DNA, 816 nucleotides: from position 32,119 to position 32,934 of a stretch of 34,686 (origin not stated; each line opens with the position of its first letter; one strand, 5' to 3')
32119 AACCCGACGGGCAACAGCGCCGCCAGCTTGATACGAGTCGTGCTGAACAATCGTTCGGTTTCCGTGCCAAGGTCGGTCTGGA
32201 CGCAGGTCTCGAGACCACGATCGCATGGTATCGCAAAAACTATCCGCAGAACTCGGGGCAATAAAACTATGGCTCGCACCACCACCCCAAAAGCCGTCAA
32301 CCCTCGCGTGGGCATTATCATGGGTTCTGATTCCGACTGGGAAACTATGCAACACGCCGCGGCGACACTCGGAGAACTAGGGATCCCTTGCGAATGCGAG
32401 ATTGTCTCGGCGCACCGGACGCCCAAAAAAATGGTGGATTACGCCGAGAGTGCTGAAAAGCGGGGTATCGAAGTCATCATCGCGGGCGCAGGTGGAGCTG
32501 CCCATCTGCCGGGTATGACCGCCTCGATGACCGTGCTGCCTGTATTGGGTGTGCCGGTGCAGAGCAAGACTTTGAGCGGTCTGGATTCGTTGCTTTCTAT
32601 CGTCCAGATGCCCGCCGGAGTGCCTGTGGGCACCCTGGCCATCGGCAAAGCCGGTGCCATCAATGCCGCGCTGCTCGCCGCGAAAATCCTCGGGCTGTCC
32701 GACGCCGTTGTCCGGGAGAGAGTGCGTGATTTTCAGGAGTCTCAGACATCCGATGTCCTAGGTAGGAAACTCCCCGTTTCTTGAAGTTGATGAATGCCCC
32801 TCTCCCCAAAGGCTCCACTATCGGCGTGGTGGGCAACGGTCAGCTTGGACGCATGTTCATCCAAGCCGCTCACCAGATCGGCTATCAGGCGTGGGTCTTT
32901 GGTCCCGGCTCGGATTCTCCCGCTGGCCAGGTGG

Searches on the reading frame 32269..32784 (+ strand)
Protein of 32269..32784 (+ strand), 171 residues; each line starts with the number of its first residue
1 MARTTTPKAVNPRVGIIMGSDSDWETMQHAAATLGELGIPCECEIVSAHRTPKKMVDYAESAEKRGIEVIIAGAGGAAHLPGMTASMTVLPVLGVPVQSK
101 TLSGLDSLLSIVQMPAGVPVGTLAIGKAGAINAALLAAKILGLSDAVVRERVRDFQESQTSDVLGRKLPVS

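Call 66: search_protein_families(library=pfam, proteins=[window:32269-32784:+], max_evalue=0.001)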
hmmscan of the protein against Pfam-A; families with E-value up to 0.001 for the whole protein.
window:32269-32784:+ (171 aa): 1 family
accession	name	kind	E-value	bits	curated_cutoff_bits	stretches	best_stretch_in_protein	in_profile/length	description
PF00731.26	AIRC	-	2.3e-65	219.1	30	1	13-160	1-146/148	AIR carboxylase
